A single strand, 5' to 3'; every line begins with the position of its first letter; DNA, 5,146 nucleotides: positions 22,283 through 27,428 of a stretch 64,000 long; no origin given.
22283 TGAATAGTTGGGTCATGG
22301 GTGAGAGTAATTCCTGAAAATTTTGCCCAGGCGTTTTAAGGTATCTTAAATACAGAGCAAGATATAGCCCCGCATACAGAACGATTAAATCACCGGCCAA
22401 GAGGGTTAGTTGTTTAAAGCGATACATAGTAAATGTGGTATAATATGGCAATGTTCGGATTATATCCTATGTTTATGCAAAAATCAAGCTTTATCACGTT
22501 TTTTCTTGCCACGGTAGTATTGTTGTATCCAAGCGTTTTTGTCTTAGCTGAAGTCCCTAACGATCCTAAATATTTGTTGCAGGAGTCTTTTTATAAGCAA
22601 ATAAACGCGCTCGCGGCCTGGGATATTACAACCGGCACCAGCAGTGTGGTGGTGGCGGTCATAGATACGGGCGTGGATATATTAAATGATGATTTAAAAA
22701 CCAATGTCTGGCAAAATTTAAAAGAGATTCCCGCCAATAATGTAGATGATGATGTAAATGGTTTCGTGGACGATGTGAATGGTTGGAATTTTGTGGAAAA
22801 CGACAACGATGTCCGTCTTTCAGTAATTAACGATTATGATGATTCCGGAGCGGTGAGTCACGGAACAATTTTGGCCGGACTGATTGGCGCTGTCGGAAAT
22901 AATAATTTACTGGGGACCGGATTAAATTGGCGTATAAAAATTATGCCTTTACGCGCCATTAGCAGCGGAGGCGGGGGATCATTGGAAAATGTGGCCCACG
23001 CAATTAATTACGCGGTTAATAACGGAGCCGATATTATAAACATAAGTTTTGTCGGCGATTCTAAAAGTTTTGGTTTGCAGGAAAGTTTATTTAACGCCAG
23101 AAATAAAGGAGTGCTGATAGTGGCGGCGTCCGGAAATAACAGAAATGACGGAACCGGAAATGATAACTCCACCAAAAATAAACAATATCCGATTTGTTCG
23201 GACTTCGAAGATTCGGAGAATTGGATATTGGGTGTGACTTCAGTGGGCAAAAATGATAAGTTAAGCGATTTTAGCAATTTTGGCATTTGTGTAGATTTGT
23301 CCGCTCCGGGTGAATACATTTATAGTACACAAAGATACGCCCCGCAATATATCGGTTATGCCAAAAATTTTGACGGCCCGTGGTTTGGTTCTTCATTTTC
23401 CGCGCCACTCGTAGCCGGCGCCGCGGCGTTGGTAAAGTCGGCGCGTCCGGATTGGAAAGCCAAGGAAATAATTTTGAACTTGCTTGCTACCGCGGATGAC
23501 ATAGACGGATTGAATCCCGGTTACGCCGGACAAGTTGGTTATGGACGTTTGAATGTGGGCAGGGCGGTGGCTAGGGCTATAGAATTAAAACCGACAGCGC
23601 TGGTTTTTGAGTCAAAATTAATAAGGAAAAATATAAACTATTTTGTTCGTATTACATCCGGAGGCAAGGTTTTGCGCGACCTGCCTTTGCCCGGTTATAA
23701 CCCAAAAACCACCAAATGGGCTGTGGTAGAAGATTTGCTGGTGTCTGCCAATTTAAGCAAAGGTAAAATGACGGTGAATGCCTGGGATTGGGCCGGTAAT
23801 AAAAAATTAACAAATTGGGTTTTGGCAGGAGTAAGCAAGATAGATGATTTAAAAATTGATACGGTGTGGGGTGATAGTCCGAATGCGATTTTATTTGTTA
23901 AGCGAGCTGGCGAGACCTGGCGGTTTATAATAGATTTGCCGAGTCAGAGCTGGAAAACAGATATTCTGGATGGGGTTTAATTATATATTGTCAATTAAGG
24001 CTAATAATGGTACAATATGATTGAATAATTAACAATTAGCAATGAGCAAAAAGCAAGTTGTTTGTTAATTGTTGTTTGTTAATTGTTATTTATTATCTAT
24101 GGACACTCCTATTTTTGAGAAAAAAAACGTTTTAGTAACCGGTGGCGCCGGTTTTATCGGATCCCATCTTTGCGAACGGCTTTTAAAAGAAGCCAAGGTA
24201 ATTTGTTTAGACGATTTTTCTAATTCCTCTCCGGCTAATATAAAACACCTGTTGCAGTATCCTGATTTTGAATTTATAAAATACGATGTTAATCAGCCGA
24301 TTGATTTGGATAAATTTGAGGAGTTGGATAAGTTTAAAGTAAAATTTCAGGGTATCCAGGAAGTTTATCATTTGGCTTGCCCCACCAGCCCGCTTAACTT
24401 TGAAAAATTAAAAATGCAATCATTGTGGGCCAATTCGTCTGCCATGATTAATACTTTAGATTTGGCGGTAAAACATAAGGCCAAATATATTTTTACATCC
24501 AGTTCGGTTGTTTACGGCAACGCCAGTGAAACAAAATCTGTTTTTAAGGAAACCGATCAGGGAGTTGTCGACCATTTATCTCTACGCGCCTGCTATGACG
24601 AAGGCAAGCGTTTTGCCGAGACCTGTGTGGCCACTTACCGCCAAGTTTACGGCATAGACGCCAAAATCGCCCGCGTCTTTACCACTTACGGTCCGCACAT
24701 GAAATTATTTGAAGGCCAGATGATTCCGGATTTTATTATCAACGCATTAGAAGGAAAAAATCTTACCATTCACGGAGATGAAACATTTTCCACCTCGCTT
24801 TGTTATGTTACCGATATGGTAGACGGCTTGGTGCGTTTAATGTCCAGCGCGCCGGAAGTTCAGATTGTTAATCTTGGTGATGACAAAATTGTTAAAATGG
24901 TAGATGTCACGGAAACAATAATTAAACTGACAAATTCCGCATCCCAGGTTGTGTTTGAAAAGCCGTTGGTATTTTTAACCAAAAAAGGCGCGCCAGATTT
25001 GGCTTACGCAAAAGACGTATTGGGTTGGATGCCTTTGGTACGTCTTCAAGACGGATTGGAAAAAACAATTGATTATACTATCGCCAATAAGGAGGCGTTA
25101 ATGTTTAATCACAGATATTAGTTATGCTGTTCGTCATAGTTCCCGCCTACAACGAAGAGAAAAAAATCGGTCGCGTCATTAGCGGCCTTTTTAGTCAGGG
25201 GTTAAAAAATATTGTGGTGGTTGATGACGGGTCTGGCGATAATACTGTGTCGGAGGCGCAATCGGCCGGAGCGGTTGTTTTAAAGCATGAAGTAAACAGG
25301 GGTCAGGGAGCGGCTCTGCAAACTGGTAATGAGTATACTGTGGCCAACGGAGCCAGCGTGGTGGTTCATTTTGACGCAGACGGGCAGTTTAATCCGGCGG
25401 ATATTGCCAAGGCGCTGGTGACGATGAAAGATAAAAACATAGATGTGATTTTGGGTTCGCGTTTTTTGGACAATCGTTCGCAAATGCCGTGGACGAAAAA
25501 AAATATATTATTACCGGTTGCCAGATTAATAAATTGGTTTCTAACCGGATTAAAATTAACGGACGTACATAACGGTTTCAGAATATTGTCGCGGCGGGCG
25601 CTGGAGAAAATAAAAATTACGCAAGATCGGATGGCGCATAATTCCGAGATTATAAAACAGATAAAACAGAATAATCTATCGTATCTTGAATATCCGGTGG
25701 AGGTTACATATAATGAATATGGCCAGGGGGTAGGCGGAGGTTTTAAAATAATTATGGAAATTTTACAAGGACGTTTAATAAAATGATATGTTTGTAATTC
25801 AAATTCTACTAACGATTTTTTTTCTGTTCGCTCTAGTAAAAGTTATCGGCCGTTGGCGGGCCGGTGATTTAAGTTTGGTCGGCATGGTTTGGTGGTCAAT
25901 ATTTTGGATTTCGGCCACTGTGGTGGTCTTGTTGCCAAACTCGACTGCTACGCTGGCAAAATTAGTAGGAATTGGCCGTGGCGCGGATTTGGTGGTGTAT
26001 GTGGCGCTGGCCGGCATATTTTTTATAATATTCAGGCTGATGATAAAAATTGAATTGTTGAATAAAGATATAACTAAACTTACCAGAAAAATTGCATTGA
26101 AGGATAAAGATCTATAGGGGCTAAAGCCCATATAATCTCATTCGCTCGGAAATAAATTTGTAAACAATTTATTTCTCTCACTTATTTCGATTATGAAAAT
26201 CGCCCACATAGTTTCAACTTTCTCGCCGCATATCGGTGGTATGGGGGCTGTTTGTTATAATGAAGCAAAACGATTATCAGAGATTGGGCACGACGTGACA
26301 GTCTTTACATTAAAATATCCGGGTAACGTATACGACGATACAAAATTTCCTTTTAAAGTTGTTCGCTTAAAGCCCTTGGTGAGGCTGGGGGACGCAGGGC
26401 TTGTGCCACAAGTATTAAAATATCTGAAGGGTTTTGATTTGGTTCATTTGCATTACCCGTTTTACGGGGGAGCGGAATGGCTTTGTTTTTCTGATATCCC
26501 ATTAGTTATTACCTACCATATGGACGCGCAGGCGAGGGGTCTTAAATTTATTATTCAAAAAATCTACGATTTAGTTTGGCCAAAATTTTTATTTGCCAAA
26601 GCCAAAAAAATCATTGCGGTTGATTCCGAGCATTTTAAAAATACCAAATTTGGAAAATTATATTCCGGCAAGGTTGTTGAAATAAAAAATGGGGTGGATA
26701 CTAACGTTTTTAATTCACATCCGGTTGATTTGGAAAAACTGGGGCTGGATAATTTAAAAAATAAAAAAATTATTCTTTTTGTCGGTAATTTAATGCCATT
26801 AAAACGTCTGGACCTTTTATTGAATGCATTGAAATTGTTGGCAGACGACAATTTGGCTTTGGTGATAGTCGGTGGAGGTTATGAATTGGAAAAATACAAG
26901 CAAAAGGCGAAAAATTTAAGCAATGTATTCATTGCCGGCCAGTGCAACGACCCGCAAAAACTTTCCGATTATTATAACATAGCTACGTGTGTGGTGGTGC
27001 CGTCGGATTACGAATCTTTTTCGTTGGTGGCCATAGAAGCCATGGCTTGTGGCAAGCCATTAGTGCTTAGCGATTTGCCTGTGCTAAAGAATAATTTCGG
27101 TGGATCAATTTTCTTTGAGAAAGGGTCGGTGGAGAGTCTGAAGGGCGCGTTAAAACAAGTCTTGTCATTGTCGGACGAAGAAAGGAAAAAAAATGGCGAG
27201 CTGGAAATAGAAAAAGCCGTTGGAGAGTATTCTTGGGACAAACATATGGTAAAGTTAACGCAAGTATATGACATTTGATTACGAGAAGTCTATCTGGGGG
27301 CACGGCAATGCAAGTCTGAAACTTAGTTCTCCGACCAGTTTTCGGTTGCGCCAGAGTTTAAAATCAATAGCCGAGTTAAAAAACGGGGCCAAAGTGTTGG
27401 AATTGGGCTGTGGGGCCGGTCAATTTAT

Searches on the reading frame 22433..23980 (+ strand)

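Call 86: search_protein_families(library=pfam, proteins=[window:22433-23980:+], max_evalue=0.00001)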
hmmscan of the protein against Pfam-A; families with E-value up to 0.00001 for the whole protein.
window:22433-23980:+ (515 aa): 1 family
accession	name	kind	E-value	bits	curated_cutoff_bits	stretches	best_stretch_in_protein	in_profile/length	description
PF00082.27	Peptidase_S8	-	4e-45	154.8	21.8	1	70-371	2-288/288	Subtilase family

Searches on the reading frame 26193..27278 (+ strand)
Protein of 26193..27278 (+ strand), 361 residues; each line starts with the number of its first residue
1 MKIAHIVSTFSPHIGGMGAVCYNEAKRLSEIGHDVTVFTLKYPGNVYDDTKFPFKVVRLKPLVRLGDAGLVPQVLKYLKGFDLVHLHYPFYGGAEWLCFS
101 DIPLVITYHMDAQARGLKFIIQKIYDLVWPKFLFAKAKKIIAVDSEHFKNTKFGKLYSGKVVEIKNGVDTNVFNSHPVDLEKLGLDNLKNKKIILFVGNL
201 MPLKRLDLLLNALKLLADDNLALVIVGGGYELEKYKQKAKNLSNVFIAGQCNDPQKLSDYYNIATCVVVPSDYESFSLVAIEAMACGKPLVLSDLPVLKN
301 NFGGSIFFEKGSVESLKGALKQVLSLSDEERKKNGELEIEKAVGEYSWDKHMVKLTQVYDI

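Call 87: search_protein_families(library=pfam, proteins=[window:26193-27278:+], max_evalue=0.00001)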
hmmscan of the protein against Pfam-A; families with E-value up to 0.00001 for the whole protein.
window:26193-27278:+ (361 aa): 5 families
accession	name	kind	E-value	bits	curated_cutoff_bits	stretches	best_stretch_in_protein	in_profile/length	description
PF00534.26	Glycos_transf_1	-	1.5e-30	106.4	26.4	1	189-333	13-164/172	Glycosyl transferases group 1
PF13692.12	Glyco_trans_1_4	-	4.8e-25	88.9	27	1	192-324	2-140/142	Glycosyl transferases group 1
PF13439.12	Glyco_transf_4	-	9.7e-21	75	28.5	1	14-171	1-169/170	Glycosyltransferase Family 4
PF13579.12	Glyco_trans_4_4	-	1.2e-10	42.4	29.7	1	15-143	1-134/158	Glycosyl transferase 4-like domain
PF20706.3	GT4-conflict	-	2.9e-08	33.5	26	1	160-294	173-312/385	Family 4 Glycosyltransferase in conflict systems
